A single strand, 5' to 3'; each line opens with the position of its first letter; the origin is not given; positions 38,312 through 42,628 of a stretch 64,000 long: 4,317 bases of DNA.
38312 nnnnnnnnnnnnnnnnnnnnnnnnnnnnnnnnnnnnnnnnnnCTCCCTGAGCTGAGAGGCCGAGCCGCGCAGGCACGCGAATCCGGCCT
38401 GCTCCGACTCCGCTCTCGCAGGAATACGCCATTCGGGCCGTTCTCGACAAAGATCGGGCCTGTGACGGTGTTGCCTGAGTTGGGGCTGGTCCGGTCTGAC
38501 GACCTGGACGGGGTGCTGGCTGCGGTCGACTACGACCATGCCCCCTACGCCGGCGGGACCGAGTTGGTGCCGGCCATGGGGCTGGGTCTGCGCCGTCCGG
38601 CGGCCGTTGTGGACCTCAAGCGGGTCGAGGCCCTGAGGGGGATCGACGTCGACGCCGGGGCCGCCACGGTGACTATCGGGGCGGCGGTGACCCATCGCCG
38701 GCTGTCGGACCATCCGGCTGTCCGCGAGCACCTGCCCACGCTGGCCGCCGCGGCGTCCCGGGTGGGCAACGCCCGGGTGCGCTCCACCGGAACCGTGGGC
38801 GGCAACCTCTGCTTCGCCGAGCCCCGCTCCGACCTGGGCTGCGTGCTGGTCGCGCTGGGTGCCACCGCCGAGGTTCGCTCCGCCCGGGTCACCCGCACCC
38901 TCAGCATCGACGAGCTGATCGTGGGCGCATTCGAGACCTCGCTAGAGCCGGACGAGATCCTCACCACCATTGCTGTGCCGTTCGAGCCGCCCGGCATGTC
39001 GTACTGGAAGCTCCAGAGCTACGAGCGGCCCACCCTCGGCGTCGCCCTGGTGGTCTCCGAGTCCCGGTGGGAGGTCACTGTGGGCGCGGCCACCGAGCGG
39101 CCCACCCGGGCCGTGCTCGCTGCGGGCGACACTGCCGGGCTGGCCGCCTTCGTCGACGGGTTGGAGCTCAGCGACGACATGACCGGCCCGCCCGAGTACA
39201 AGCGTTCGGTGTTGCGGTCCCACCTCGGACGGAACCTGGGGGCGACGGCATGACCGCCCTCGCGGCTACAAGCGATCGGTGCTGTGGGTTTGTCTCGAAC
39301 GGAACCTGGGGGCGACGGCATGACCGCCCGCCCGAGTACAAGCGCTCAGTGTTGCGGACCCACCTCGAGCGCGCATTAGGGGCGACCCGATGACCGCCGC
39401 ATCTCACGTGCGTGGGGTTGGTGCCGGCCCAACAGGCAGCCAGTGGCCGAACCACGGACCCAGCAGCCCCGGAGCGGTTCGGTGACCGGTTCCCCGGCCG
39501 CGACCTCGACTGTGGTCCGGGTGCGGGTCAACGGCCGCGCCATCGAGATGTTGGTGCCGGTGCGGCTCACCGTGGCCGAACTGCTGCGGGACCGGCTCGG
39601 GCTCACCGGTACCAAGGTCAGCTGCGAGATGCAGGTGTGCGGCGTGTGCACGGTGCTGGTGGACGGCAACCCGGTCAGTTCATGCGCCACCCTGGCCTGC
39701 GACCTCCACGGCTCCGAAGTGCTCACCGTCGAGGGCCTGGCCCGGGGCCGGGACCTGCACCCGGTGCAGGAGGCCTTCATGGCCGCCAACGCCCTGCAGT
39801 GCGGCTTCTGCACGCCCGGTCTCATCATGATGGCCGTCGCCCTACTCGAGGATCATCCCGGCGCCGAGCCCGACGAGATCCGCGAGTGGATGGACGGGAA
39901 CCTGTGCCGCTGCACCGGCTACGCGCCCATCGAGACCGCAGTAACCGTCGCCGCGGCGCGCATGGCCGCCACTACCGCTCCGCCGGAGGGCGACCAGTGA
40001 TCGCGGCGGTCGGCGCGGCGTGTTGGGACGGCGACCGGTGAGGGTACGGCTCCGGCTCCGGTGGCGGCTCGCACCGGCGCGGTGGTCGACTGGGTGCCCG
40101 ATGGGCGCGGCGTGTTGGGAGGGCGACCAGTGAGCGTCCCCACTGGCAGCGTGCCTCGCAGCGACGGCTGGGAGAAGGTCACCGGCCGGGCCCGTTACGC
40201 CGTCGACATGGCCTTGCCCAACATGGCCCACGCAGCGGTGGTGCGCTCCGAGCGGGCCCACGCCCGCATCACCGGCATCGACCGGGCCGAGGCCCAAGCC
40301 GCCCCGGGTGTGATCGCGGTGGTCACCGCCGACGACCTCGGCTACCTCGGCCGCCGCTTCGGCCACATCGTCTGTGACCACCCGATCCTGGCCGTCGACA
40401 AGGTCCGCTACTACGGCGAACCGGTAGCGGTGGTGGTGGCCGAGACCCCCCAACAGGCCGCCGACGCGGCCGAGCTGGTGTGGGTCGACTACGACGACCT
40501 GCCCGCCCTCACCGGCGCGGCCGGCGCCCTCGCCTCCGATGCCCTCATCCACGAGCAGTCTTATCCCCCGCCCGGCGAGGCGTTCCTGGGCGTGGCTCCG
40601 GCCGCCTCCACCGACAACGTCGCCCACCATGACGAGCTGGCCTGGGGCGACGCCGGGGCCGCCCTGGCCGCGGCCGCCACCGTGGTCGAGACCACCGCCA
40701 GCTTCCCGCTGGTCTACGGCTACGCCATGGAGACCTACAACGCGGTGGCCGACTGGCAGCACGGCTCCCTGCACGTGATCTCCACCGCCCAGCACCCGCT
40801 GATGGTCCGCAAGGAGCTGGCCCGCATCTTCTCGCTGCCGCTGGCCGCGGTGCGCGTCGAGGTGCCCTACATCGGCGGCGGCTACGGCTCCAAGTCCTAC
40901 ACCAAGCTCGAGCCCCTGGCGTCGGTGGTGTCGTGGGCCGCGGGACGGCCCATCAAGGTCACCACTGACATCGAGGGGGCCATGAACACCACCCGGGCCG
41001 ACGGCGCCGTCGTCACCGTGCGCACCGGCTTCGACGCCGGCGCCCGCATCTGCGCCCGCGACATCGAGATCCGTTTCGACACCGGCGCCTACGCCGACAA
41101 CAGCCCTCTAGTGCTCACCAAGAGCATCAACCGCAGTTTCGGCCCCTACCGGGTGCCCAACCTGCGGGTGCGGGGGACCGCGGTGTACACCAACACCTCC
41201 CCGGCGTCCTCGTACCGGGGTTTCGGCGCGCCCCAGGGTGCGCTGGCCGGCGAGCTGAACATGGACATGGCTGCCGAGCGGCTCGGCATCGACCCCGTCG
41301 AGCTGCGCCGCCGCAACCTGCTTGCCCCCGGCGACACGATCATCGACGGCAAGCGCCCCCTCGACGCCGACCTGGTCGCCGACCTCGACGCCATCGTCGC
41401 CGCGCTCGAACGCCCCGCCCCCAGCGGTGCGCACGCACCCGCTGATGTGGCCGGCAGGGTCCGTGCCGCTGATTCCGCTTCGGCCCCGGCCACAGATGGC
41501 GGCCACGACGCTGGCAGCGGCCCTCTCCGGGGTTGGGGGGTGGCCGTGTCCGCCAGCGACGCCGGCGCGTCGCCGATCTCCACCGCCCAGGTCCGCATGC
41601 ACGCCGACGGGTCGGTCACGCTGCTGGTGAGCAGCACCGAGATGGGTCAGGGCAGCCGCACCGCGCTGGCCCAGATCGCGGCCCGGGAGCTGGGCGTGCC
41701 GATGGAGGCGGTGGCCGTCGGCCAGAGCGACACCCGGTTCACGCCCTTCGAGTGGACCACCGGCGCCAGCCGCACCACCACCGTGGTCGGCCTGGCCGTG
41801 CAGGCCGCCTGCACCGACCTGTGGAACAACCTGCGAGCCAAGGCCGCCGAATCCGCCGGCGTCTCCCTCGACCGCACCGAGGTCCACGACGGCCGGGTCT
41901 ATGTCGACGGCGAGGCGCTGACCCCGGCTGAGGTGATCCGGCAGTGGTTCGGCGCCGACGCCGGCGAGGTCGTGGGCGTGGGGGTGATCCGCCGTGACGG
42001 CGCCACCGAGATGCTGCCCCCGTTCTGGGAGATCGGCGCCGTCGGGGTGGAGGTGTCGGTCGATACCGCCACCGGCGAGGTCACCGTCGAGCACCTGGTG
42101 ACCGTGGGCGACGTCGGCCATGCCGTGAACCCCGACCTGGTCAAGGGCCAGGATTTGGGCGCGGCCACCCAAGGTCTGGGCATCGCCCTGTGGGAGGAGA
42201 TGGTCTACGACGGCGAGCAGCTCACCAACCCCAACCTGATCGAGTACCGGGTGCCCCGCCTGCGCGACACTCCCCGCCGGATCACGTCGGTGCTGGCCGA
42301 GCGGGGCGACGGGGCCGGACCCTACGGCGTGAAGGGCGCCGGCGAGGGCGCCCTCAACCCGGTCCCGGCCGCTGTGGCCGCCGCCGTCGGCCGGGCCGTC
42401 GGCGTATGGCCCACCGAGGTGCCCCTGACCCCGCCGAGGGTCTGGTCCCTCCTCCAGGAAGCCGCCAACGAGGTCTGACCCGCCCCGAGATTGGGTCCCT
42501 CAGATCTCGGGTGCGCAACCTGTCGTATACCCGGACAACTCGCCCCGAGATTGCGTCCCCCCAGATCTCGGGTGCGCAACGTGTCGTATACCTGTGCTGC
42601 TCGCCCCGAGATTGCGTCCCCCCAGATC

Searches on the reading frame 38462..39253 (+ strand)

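Call 7: search_protein_families(library=pfam, proteins=[window:38462-39253:+], max_evalue=0.001)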
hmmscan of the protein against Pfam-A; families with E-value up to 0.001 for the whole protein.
window:38462-39253:+ (263 aa): 1 family
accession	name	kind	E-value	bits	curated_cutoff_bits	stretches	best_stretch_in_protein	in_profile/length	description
PF00941.27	FAD_binding_5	-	2.9e-38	131.8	27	1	23-174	21-169/170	FAD binding domain in molybdopterin dehydrogenase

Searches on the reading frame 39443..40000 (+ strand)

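Call 7: search_protein_families(library=pfam, proteins=[window:39443-40000:+], max_evalue=0.001)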
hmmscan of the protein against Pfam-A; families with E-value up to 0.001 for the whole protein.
window:39443-40000:+ (185 aa): 3 families
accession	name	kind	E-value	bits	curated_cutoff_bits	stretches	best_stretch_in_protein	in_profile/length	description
PF01799.25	Fer2_2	-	2.8e-31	107.9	30.3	1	95-167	1-74/75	[2Fe-2S] binding domain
PF00111.32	Fer2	-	9.3e-07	29.1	21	1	28-81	2-55/77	2Fe-2S iron-sulfur cluster binding domain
PF13085.11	Fer2_3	-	1e-06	29.1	27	1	59-104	50-97/107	2Fe-2S iron-sulfur cluster binding domain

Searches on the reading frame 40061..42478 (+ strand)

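Call 7: search_protein_families(library=pfam, proteins=[window:40061-42478:+], max_evalue=0.001)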
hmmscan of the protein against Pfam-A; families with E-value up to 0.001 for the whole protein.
window:40061-42478:+ (805 aa): 3 families
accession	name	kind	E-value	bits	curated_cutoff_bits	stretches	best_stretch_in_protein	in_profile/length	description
PF20256.3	MoCoBD_2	-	1.6e-65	221.9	27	1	489-738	24-283/283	Molybdopterin cofactor-binding domain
PF02738.23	MoCoBD_1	-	5.3e-64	216.1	27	1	185-420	7-244/244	Molybdopterin cofactor-binding domain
PF01315.27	Ald_Xan_dh_C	-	8e-32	110.3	31.3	1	41-148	1-110/110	Aldehyde oxidase and xanthine dehydrogenase, a/b hammerhead domain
